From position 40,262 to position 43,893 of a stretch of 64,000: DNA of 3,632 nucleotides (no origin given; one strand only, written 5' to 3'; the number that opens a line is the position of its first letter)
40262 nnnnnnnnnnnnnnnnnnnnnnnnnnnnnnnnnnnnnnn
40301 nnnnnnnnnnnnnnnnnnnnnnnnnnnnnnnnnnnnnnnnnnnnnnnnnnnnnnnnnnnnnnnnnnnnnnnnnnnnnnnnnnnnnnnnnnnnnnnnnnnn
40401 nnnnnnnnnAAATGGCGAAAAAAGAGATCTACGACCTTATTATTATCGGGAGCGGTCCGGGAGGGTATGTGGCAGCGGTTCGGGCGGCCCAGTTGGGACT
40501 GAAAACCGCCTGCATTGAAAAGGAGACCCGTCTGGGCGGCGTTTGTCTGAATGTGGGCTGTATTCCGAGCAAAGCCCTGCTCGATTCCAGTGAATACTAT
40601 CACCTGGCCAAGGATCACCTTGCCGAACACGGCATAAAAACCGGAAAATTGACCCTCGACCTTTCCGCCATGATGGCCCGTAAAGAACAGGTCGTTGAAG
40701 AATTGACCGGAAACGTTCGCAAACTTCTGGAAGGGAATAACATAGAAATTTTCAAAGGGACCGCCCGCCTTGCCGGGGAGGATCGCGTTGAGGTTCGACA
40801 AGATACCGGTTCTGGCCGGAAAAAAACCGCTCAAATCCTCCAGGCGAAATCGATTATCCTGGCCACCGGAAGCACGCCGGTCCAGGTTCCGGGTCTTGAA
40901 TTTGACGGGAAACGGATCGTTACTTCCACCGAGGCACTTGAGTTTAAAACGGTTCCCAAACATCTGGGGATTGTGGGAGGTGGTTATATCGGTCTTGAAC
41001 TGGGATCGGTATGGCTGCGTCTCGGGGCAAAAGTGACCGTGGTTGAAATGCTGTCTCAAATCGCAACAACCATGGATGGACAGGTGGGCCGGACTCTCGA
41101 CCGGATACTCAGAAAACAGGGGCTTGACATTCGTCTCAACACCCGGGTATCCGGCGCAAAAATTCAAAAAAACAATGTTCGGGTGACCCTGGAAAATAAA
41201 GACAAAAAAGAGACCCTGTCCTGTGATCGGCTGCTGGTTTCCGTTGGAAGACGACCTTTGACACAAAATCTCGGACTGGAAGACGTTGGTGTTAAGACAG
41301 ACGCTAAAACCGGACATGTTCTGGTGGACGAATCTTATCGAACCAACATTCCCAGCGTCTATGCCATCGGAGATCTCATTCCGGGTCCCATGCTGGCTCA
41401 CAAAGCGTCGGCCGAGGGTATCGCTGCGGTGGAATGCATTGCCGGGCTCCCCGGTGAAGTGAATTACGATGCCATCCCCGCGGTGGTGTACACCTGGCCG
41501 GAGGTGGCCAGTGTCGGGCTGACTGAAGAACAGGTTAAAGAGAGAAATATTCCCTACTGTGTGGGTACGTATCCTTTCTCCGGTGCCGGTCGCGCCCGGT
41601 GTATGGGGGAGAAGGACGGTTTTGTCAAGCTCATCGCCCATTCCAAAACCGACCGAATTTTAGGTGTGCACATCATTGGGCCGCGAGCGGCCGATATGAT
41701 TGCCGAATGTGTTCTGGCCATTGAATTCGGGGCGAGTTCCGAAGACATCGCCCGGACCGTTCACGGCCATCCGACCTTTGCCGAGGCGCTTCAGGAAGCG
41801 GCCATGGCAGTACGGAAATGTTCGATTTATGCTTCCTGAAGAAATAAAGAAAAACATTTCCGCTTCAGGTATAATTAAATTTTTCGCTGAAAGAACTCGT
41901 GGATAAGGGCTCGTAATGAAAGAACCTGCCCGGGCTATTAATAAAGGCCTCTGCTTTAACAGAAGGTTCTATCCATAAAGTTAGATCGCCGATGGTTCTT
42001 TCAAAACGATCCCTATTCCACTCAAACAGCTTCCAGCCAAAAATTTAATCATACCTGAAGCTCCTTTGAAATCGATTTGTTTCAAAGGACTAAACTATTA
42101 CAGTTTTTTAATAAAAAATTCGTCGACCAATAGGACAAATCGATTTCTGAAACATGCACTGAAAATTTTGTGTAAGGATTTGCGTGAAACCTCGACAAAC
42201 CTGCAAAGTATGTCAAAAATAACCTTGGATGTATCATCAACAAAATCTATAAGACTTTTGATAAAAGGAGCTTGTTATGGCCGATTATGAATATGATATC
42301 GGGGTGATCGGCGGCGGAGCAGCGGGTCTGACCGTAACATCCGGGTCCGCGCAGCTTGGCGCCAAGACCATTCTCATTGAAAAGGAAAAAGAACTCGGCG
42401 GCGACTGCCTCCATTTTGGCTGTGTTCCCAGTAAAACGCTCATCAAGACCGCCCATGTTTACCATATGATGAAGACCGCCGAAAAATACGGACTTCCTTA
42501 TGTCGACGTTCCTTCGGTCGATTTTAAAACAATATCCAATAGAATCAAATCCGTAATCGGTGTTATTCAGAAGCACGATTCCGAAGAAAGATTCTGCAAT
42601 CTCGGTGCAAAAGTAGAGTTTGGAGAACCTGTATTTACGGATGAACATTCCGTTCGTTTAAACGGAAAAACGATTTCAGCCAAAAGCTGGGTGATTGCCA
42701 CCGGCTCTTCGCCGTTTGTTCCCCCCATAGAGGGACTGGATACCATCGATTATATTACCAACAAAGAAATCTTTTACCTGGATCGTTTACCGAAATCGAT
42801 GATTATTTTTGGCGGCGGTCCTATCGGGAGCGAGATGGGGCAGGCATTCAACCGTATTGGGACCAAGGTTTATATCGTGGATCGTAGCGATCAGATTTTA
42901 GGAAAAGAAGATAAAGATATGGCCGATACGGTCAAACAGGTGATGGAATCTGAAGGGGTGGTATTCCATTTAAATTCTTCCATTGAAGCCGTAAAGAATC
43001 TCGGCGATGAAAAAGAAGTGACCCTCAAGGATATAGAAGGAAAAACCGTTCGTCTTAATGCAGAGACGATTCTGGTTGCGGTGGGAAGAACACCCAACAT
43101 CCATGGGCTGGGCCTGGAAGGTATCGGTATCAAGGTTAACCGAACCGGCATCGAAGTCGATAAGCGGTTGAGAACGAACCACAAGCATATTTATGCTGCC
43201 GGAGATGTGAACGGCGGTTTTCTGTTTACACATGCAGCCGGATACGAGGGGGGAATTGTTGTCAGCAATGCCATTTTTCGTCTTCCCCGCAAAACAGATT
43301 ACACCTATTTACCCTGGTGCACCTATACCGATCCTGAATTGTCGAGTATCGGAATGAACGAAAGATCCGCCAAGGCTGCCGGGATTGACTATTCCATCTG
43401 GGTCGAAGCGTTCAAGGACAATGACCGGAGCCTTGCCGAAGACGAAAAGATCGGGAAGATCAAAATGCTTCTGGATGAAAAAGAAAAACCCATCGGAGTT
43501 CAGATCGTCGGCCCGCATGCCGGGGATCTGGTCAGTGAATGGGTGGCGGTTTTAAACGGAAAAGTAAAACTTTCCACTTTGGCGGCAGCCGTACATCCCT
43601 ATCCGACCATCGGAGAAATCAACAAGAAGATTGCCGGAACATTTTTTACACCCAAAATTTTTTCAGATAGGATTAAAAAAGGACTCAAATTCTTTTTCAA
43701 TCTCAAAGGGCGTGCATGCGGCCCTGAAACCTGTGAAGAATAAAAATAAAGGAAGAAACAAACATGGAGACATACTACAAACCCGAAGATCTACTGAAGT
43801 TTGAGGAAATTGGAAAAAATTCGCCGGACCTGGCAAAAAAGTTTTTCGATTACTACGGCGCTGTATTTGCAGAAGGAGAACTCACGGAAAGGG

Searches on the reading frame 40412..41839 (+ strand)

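Call 52: search_protein_families(library=pfam, proteins=[window:40412-41839:+], max_evalue=0.0001)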
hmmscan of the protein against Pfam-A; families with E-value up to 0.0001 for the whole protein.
window:40412-41839:+ (475 aa): 11 families
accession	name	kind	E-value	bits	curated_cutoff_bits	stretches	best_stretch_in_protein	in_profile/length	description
PF07992.20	Pyr_redox_2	-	6.7e-73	246.1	26.1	1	7-336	1-291/291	Pyridine nucleotide-disulphide oxidoreductase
PF02852.28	Pyr_redox_dim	-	3.7e-40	137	25.3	1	355-464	1-110/110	Pyridine nucleotide-disulphide oxidoreductase, dimerisation domain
PF00070.33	Pyr_redox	-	4.5e-20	72.4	22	1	184-261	1-80/82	Pyridine nucleotide-disulphide oxidoreductase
PF13738.12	Pyr_redox_3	-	6.9e-13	48.9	30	1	139-320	119-305/305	Pyridine nucleotide-disulphide oxidoreductase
PF12831.13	FAD_oxidored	-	8.6e-10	38.9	27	1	8-55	1-48/416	FAD dependent oxidoreductase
PF03486.20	HI0933_like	-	3.8e-09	36.8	50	0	8-42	2-36/244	HI0933-like protein Rossmann domain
PF13450.12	NAD_binding_8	-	1.6e-07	31.9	21.9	1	11-45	1-35/68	NAD(P)-binding Rossmann-like domain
PF00890.30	FAD_binding_2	-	4.5e-07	29.8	20.4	1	8-43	1-36/414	FAD binding domain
PF01134.28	GIDA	-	1.8e-06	27.7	22.1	1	8-154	1-150/391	Glucose inhibited division protein A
PF01494.25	FAD_binding_3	-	1.4e-05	25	22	0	8-39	3-34/349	FAD binding domain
PF13434.12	Lys_Orn_oxgnase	-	8.8e-05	22.2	21.3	0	125-206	131-212/339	L-lysine 6-monooxygenase/L-ornithine 5-monooxygenase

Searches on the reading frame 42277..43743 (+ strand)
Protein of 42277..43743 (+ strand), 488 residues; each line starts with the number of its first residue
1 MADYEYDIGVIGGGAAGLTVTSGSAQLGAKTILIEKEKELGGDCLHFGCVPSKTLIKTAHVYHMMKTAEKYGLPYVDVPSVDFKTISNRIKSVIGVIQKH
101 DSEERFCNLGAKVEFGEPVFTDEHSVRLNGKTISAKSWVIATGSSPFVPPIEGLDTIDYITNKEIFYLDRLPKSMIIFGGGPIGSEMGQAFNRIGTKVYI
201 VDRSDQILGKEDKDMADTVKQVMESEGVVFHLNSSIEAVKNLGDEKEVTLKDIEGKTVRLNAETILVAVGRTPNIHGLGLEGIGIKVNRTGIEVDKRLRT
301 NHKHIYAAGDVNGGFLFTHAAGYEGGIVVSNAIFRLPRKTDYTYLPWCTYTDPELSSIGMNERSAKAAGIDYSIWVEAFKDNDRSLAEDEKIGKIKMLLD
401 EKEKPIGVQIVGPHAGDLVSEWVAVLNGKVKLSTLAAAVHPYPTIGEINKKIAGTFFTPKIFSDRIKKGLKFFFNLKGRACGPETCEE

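Call 52: search_protein_families(library=pfam, proteins=[window:42277-43743:+], max_evalue=0.0001)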
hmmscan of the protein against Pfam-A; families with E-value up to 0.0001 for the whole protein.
window:42277-43743:+ (488 aa): 10 families
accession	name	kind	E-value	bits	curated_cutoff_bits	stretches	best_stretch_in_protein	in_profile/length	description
PF07992.20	Pyr_redox_2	-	1.9e-63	215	26.1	1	6-325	1-291/291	Pyridine nucleotide-disulphide oxidoreductase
PF02852.28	Pyr_redox_dim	-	8.7e-23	81.1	25.3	1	346-448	2-105/110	Pyridine nucleotide-disulphide oxidoreductase, dimerisation domain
PF00070.33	Pyr_redox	-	3.7e-22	79.1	22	1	175-252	2-81/82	Pyridine nucleotide-disulphide oxidoreductase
PF13738.12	Pyr_redox_3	-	1.9e-09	37.7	30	1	122-309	112-305/305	Pyridine nucleotide-disulphide oxidoreductase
PF01134.28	GIDA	-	2e-09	37.5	22.1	1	7-84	1-75/391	Glucose inhibited division protein A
PF03486.20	HI0933_like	-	1.8e-07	31.3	50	0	7-41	2-36/244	HI0933-like protein Rossmann domain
PF12831.13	FAD_oxidored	-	2.3e-06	27.6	27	1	7-43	1-37/416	FAD dependent oxidoreductase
PF00890.30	FAD_binding_2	-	2.9e-06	27.2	20.4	0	8-47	2-40/414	FAD binding domain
PF13450.12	NAD_binding_8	-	3.3e-06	27.7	21.9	0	10-47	1-38/68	NAD(P)-binding Rossmann-like domain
PF02826.25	2-Hacid_dh_C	-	7.1e-05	22.7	25.1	0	173-235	37-102/178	D-isomer specific 2-hydroxyacid dehydrogenase, NAD binding domain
